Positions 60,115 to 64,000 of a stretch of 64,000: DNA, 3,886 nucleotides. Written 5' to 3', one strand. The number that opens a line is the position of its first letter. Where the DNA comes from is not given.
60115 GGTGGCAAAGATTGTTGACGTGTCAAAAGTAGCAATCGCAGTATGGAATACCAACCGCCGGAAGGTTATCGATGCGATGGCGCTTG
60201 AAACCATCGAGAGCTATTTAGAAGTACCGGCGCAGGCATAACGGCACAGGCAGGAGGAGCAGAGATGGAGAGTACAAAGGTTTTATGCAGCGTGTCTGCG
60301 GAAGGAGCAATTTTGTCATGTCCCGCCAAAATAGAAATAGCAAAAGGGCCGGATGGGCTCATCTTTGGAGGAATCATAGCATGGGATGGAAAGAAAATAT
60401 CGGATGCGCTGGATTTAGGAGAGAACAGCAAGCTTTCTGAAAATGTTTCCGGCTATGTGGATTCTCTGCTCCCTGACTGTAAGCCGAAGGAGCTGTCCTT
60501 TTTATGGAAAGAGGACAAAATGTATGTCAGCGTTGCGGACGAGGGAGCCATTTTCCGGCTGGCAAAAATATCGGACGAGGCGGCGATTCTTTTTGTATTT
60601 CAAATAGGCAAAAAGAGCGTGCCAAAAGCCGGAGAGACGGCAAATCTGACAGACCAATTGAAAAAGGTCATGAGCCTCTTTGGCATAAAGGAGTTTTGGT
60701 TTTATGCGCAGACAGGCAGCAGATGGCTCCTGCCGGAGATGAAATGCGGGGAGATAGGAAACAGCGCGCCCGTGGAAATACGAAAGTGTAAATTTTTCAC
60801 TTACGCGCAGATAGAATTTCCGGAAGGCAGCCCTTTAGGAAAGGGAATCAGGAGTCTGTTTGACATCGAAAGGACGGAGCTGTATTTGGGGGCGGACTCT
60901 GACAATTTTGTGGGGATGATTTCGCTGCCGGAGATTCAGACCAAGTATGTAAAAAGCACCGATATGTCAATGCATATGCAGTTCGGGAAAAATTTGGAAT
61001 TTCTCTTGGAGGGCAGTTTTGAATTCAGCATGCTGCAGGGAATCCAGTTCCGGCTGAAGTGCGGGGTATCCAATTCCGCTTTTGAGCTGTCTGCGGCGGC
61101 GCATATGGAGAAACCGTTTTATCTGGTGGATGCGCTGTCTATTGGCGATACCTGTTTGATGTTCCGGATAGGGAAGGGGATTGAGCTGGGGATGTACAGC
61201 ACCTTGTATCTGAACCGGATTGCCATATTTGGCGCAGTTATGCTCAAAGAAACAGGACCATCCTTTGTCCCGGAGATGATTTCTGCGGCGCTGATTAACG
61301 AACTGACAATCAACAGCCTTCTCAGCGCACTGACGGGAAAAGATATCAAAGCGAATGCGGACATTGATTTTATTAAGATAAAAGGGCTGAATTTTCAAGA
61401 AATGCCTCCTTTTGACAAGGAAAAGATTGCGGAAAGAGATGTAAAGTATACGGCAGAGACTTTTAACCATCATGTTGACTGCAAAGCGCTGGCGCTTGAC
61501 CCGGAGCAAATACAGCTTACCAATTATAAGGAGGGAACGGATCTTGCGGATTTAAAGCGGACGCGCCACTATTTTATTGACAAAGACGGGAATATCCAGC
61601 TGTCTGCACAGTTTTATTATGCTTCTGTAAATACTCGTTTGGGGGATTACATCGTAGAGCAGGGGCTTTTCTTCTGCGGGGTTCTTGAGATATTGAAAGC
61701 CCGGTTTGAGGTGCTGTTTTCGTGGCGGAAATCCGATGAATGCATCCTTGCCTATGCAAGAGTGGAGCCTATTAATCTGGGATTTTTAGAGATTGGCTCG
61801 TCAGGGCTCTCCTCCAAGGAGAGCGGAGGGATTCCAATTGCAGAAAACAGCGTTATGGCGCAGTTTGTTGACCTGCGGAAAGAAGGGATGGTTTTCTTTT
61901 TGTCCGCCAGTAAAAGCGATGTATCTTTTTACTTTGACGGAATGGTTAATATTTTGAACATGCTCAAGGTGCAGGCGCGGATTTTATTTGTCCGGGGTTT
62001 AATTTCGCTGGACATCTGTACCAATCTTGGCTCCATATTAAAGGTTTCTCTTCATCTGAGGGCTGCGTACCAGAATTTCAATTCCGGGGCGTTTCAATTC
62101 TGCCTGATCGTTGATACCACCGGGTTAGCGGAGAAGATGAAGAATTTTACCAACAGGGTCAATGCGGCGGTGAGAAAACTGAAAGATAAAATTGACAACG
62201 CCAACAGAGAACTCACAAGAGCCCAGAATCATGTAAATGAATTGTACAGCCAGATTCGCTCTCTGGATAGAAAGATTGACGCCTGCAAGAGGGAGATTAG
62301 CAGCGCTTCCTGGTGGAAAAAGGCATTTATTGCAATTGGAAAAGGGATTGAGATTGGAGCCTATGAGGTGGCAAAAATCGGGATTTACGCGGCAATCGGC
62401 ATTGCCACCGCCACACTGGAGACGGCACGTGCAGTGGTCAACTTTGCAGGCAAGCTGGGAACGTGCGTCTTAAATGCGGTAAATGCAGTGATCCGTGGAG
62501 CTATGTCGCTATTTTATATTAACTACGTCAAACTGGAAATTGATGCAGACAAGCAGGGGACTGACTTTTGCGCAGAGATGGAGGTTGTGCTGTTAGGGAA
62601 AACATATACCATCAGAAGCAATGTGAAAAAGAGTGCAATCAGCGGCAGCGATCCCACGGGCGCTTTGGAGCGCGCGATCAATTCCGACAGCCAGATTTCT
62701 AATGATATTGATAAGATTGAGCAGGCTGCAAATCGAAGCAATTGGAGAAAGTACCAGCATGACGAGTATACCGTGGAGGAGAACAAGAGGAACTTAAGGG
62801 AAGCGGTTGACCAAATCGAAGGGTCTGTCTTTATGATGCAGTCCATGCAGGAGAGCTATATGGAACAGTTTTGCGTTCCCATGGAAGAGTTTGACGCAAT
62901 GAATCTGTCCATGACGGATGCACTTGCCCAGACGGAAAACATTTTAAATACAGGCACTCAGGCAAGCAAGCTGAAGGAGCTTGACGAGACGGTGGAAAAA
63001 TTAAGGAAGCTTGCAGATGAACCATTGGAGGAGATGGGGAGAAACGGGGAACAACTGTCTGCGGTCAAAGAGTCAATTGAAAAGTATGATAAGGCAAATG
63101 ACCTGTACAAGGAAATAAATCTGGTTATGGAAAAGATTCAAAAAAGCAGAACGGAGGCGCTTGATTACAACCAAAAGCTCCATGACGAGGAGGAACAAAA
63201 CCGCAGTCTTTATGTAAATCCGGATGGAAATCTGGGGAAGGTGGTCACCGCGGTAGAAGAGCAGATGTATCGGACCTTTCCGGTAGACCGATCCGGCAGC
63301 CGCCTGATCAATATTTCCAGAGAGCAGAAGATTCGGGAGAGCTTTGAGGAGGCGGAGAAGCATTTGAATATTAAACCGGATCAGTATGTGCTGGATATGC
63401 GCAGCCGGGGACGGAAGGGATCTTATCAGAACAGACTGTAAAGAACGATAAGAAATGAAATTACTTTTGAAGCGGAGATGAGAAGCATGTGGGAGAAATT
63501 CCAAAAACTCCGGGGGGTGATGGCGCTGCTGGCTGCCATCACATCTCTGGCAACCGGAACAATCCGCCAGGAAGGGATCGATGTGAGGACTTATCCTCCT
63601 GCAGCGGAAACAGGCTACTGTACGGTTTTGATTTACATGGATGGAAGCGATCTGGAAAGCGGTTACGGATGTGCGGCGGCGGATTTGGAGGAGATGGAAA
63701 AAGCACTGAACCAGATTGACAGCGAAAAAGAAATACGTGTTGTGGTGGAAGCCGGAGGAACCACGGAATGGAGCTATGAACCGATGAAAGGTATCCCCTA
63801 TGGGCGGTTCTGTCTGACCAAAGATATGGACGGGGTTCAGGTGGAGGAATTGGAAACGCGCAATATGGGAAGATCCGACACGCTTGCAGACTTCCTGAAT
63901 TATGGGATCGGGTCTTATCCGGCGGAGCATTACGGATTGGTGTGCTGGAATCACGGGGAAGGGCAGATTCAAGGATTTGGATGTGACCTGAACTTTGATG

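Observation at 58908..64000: Candidate undescribed system: LytTR regulator, 172-aa protein, 1058-aa membrane-active-like protein and clostripain protease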

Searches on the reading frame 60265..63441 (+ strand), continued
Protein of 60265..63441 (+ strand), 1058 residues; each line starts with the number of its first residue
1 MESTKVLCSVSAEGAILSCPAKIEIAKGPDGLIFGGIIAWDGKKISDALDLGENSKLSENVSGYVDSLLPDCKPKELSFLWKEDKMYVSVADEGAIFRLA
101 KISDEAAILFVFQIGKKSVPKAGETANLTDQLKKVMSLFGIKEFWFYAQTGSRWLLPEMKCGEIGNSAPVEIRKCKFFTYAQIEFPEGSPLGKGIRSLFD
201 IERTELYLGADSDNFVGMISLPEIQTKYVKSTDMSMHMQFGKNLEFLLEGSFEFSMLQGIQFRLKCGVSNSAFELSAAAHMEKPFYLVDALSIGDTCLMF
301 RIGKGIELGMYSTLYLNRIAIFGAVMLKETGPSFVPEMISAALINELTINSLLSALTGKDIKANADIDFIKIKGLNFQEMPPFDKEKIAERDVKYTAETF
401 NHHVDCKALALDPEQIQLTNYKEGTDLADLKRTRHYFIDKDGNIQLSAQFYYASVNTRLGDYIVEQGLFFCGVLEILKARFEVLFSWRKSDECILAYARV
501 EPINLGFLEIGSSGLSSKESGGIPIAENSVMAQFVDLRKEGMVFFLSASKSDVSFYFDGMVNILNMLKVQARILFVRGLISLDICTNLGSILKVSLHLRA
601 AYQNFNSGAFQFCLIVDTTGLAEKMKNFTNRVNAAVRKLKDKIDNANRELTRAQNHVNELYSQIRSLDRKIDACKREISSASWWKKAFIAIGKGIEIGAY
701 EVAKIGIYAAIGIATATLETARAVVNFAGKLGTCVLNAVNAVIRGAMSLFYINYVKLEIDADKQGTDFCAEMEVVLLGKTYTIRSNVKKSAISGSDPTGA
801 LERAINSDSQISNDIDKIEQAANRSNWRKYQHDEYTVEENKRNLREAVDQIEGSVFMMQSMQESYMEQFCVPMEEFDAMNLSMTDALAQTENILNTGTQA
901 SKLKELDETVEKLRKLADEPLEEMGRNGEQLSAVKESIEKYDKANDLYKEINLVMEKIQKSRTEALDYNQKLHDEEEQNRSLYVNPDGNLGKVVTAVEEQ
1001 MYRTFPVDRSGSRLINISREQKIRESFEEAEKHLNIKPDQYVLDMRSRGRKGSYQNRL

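Call 88: search_solved_structures(query=L004:13207-15189:+, max_evalue=0.001, show_alignments=2)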
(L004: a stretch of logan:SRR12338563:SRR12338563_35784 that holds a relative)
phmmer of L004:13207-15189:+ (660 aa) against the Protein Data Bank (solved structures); distinct sequences matched with E-value up to 0.001: 4.
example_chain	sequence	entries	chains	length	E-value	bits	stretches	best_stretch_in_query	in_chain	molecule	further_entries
6n9j_A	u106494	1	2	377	2e-09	39.5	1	50-240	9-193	Clostripain-related protein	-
6mzo_A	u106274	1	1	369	8e-08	34.2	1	131-230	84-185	Inactive Zymogen C11 Protease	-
9cip_A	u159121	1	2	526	7.5e-05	24.4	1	110-216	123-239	Clostripain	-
5dyn_A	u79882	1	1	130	0.00013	23.6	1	49-168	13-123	Putative peptidase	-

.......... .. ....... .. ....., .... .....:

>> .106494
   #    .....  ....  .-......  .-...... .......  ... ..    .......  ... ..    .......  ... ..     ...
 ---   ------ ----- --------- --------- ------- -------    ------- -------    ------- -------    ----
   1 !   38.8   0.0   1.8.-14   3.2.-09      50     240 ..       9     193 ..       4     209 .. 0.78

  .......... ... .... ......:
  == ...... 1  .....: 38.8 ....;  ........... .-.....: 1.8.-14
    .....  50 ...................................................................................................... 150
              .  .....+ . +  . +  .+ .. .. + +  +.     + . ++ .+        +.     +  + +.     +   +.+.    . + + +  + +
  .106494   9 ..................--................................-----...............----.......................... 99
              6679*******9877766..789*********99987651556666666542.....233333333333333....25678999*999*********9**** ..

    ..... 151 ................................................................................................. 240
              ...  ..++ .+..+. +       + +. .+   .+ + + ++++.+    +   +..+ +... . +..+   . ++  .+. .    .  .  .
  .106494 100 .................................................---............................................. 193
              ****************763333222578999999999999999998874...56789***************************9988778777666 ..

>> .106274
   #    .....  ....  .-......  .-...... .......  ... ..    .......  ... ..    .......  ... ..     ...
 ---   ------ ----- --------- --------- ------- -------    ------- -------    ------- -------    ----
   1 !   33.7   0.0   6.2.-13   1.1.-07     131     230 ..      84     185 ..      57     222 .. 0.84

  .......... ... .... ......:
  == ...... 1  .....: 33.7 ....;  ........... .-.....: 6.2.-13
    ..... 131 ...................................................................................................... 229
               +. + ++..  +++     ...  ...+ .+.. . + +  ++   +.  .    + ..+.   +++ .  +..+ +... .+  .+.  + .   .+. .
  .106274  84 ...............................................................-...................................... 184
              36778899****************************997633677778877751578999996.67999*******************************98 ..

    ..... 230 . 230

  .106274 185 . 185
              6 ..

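Call 95: find_homologous_proteins(query=P0107, max_evalue=0.00001)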
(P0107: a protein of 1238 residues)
Query P0107 (1238 aa): 1 proteins with E <= 0.00001 among 8000 candidates.
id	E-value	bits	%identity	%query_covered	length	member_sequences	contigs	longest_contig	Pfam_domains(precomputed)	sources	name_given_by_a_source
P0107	0.0e+0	2751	100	100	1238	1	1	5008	-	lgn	-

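Call 96: find_encoding_contigs(protein=P0107, flank=10000, max_places=2)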
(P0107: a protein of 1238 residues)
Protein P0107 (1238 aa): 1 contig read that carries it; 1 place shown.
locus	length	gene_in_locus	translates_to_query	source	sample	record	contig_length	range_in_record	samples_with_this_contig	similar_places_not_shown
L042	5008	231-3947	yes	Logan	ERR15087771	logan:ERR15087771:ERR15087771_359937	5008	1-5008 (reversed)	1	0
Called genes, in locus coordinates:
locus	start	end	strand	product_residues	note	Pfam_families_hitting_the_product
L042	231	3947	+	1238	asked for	-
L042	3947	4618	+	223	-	-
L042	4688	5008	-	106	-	?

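Call 102: search_dna_similar(query=window:60265-63441:+, collection=phages, mode=protein, max_evalue=0.001, max_rows=10)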
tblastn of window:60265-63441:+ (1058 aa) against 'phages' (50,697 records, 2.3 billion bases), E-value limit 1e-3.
No match.

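Call 103: search_dna_similar(query=window:60265-63441:+, collection=plasmids, mode=protein, max_evalue=0.001, max_rows=10)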
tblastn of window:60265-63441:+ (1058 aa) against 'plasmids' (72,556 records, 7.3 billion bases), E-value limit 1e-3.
No match.

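Call 104: find_related_loci(query=A1, collection=viral_contigs, flank=10000)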
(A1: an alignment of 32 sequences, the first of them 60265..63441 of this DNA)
Query A1 (1058 aa) in viral_contigs; peptide patterns used: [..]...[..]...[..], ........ (x = any residue, [..] = any of these).
73 stretches matched a pattern; 1 encode a relative of the query (tblastn E <= 1e-3); 1 distinct loci.
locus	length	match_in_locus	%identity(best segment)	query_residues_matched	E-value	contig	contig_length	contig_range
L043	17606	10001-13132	28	1-1036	2e-103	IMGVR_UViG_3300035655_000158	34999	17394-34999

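Call 106: search_protein_families(library=pfam, proteins=[L043:431-1852:+, L043:2732-4351:+, L043:4395-5504:+, L043:5516-5983:+, L043:6886-9000:+, L043:9044-9445:+, L043:13321-14238:-, L043:15421-16908:+, L043:16927-17541:-, L043:1858-2295:+], max_evalue=0.001)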
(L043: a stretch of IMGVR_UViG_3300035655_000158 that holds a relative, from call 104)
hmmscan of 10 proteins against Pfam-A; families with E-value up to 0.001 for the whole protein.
L043:431-1852:+ (473 aa): 3 families
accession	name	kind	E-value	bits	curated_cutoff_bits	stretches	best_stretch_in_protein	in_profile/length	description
PF00239.26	Resolvase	-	7.3e-25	88.2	23.3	1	14-128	29-144/145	Resolvase, N terminal domain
PF07508.19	Recombinase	-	9.5e-22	77.6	21.1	1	149-255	1-100/102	Recombinase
PF13408.12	Zn_ribbon_recom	-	1.9e-09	38.2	25.3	1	269-324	1-57/58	Recombinase zinc beta ribbon domain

L043:2732-4351:+ (539 aa): 3 families
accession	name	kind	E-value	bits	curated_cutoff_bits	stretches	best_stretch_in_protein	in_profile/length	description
PF00239.26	Resolvase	-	4.9e-36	124.4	23.3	1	28-176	1-144/145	Resolvase, N terminal domain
PF07508.19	Recombinase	-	7.4e-23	81.2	21.1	1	199-307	1-102/102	Recombinase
PF13408.12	Zn_ribbon_recom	-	2.7e-14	53.7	25.3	1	330-391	2-58/58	Recombinase zinc beta ribbon domain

L043:4395-5504:+ (369 aa): 1 family
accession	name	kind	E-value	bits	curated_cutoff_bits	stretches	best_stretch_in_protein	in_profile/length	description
PF12224.13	Amidoligase_2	-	3.7e-54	184.6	22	1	14-248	1-244/245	Putative amidoligase enzyme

L043:5516-5983:+ (155 aa): 2 families
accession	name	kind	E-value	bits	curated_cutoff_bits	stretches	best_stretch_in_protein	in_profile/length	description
PF06094.17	GGACT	-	7.1e-15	56.1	22.8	1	7-104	2-105/120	Gamma-glutamyl cyclotransferase, AIG2-like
PF13772.11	AIG2_2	-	2.1e-10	41.3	27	1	54-132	2-81/83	AIG2-like family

L043:6886-9000:+ (704 aa): 3 families
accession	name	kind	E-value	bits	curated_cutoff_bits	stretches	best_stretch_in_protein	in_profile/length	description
PF13306.12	LRR_5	-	1.1e-40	139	27.7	3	194-292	25-112/127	BspA type Leucine rich repeat region (6 copies)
PF00404.24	Dockerin_1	-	1.9e-11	44.4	22.9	1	634-683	2-53/57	Dockerin type I domain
PF13855.12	LRR_8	-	2.2e-09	37.4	27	0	376-423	8-54/61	Leucine rich repeat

L043:9044-9445:+ (133 aa): 0 families

L043:13321-14238:- (305 aa): 3 families
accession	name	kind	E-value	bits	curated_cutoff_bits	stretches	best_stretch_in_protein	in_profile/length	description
PF00589.27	Phage_integrase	-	2.1e-38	132.2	27.1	1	133-284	19-170/172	Phage integrase family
PF02899.23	Phage_int_SAM_1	-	1.4e-09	38.5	22.3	1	8-80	1-80/83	Phage integrase, N-terminal SAM-like domain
PF13495.12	Phage_int_SAM_4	-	6.5e-06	26.9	27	1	9-84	3-83/85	Phage integrase, N-terminal SAM-like domain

L043:15421-16908:+ (495 aa): 1 family
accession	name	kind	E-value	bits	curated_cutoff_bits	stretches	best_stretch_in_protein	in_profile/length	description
PF13401.12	AAA_22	-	0.00036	21.3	27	0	180-209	79-110/130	AAA domain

L043:16927-17541:- (204 aa): 9 families
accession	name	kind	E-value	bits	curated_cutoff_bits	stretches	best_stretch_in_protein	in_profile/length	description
PF01695.23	IstB_IS21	-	4.3e-57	193.8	24.1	1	2-197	38-232/238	IstB-like ATP binding protein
PF00308.24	Bac_DnaA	-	2.8e-12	47.5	23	1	55-156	33-137/162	Bacterial DnaA ATPAse domain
PF02562.22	PhoH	-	2.6e-05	24.2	27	1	39-85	2-48/205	PhoH-like protein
PF13604.12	AAA_30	-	4.8e-05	23.6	27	1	45-147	6-116/191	AAA domain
PF20720.3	nSTAND3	-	8.8e-05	22.7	27.2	1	51-91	12-52/155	Novel STAND NTPase 3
PF13401.12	AAA_22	-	0.00018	22.3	27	0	55-129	4-96/130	AAA domain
PF00004.35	AAA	-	0.00025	21.9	21.2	1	60-158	2-110/131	ATPase family associated with various cellular activities (AAA)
PF08433.16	KTI12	-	0.00043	20.3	22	1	59-150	4-100/271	Chromatin associated protein KTI12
PF13245.12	AAA_19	-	0.00082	20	25.1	0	54-104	9-62/134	AAA domain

L043:1858-2295:+ (145 aa): 1 family
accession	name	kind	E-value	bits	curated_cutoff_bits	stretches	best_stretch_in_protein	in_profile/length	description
PF07508.19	Recombinase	-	3.8e-14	53.2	21.1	1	21-93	1-95/102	Recombinase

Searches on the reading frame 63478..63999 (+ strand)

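Call 9: search_protein_families(library=pfam, proteins=[window:63478-63999:+], max_evalue=1)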
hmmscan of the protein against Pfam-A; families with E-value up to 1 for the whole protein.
window:63478-63999:+ (174 aa): 3 families
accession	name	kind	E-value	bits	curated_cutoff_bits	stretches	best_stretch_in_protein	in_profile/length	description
PF03415.19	Peptidase_C11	-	1.8e-11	44.7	25.8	1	52-163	1-100/359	Clostripain family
PF11909.13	NdhN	-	0.039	14.1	25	1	71-104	119-152/153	NADH-quinone oxidoreductase cyanobacterial subunit N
PF18181.6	SLATT_1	-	0.14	12.6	26.3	1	6-91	28-109/122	SMODS and SLOG-associating 2TM effector domain 1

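Call 11: search_protein_families(library=ncbifam, proteins=[window:63478-63999:+], max_evalue=1)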
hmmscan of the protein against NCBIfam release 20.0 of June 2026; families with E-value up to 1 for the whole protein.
window:63478-63999:+ (174 aa): 1 family
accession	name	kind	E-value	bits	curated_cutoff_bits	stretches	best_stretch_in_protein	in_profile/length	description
TIGR02806.2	clostrip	equivalog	0.014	14.3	550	1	128-163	91-126/472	clostripain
